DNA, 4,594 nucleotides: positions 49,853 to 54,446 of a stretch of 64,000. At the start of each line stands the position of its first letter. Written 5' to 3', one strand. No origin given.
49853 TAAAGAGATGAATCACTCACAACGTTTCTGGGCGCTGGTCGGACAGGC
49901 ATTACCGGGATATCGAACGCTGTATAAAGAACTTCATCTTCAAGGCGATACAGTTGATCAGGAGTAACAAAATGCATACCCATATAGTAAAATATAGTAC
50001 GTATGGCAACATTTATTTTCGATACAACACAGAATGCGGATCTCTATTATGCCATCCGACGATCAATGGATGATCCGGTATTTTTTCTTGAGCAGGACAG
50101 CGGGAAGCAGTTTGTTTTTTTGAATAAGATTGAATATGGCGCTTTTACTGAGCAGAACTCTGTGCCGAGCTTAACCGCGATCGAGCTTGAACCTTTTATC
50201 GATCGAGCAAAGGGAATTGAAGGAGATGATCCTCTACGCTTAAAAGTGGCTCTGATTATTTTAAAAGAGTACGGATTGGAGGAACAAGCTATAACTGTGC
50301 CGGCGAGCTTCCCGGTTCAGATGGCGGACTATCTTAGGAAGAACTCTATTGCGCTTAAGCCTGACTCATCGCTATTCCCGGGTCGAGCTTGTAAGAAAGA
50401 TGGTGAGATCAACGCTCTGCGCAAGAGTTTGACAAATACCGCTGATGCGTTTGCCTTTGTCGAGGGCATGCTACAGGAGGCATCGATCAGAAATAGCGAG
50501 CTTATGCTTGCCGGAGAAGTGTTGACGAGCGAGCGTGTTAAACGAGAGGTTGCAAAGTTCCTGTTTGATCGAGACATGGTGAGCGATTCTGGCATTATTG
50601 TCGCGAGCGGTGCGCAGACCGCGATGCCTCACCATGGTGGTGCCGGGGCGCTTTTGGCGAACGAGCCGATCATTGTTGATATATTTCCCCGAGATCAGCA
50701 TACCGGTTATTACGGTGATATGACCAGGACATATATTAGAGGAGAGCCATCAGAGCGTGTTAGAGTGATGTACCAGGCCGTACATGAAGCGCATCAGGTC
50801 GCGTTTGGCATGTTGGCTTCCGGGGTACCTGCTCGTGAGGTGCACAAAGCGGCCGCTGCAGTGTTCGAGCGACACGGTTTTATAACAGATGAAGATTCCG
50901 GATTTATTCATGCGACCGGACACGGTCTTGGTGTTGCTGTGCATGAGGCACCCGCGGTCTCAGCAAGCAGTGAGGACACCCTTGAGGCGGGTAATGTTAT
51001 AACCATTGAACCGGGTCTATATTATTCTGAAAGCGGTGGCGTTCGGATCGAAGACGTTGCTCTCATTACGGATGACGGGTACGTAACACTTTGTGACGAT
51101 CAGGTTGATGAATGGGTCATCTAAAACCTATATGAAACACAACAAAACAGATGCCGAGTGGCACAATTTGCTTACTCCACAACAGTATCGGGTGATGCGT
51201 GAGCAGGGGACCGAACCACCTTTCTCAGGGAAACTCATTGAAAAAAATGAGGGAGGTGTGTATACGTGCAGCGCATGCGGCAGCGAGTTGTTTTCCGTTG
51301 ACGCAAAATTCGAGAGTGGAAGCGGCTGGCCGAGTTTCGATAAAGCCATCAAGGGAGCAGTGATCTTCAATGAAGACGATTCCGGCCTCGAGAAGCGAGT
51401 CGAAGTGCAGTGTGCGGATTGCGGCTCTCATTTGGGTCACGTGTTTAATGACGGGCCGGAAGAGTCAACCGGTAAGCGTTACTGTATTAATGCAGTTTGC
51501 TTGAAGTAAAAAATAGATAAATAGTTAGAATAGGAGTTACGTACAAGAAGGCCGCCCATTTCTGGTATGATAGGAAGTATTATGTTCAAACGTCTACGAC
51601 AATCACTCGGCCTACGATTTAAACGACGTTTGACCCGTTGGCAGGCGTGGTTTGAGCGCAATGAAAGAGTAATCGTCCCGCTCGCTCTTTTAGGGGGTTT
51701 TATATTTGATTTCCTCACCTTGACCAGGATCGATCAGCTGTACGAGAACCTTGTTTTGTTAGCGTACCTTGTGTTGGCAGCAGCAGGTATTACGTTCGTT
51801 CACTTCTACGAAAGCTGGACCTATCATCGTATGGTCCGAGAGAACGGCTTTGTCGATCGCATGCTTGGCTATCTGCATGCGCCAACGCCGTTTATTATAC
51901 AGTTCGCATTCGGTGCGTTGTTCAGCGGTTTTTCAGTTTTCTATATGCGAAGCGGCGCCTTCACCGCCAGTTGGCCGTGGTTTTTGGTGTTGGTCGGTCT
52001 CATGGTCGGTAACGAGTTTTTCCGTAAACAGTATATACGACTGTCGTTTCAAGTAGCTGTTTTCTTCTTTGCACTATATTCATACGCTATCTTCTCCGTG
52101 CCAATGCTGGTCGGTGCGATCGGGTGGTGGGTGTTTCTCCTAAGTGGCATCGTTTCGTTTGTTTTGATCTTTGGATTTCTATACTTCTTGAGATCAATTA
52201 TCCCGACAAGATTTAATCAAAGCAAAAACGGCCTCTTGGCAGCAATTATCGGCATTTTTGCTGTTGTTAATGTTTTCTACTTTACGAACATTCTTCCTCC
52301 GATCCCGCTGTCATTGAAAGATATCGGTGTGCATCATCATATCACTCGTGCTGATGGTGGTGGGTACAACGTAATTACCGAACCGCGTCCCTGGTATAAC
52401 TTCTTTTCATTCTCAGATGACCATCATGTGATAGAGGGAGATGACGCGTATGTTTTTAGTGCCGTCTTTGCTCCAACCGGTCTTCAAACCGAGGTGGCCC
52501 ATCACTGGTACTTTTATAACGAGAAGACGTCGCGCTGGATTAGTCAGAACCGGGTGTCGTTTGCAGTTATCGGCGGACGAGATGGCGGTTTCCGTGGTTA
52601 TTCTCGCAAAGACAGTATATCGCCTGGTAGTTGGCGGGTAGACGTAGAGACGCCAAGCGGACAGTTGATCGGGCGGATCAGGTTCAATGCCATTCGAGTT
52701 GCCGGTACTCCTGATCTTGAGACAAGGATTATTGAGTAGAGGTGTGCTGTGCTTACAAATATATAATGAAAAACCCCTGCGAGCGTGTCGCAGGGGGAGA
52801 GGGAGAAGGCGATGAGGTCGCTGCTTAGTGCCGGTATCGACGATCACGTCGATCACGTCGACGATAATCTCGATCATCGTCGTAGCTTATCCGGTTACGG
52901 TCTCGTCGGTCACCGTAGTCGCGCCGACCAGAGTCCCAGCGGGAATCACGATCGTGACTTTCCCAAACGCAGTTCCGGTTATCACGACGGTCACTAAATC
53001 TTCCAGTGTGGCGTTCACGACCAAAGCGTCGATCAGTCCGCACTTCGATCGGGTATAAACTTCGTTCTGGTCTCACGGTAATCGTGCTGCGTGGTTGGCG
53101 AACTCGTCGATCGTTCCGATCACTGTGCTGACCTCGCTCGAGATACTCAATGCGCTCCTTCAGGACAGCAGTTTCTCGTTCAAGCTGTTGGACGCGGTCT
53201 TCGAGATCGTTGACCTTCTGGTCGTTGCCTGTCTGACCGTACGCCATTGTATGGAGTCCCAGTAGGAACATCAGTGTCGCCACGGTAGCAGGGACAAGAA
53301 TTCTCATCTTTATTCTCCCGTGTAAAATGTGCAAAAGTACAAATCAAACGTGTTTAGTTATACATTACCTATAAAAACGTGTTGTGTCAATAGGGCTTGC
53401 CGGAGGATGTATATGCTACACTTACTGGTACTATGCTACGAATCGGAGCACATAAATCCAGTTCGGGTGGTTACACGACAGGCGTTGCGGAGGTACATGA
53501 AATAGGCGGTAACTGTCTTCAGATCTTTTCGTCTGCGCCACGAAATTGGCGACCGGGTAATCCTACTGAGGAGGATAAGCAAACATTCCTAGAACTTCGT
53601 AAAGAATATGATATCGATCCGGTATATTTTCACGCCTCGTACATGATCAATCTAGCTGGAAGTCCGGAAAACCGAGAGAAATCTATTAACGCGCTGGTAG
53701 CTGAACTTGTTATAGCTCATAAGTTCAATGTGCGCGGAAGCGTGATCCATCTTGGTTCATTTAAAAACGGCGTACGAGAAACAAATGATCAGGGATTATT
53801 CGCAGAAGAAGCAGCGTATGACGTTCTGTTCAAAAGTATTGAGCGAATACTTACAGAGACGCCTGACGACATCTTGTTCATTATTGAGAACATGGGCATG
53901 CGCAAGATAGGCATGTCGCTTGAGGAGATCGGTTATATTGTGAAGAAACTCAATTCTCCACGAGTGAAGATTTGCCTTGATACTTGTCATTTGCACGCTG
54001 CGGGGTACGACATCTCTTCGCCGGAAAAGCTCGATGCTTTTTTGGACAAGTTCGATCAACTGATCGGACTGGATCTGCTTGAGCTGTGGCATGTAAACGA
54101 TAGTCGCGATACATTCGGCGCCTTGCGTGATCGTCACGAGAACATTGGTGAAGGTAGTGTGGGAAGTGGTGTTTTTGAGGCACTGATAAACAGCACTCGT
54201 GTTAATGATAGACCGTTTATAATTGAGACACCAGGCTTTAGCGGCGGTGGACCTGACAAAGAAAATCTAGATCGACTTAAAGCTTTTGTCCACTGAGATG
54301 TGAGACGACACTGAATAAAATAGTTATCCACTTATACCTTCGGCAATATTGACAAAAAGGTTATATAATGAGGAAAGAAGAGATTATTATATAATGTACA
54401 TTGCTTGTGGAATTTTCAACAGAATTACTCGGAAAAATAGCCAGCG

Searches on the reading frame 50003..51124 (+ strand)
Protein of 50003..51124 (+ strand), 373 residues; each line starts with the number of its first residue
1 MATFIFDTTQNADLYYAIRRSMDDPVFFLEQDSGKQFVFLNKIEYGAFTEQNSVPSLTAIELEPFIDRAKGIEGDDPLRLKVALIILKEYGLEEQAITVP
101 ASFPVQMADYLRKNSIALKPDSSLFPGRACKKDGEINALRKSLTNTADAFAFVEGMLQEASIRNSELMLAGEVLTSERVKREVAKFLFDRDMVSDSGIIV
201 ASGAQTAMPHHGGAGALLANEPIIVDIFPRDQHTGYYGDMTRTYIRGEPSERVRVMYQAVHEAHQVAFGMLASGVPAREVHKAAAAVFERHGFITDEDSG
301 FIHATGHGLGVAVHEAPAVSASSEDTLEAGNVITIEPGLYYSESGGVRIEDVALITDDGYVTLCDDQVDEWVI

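Call 32: search_protein_families(library=pfam, proteins=[window:50003-51124:+], max_evalue=0.00001)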
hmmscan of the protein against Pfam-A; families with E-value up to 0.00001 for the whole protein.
window:50003-51124:+ (373 aa): 1 family
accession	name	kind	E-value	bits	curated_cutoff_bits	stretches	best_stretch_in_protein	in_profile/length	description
PF00557.29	Peptidase_M24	-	1.3e-43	149.7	23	1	173-357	24-208/208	Metallopeptidase family M24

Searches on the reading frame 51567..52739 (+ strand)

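Call 32: search_protein_families(library=pfam, proteins=[window:51567-52739:+], max_evalue=0.00001)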
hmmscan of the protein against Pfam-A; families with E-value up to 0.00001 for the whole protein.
window:51567-52739:+ (390 aa): 1 family
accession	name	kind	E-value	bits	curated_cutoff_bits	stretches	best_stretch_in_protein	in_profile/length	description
PF11141.13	DUF2914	-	6.1e-14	51.9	23.6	1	308-374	2-61/62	Protein of unknown function (DUF2914)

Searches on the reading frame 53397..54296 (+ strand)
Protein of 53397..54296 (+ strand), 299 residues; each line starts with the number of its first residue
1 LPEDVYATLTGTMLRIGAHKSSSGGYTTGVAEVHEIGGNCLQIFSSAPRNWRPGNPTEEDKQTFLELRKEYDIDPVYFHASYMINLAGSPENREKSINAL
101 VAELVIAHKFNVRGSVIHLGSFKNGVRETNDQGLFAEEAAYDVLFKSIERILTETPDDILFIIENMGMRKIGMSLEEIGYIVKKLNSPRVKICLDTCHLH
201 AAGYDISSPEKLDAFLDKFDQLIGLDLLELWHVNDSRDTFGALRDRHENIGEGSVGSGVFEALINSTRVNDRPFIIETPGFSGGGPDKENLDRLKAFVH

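Call 32: search_protein_families(library=pfam, proteins=[window:53397-54296:+], max_evalue=0.00001)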
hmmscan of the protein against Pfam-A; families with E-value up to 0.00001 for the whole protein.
window:53397-54296:+ (299 aa): 1 family
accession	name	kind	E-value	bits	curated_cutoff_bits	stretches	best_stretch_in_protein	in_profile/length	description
PF01261.30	AP_endonuc_2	-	1.7e-36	126.6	31.1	1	30-291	1-243/249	Xylose isomerase-like TIM barrel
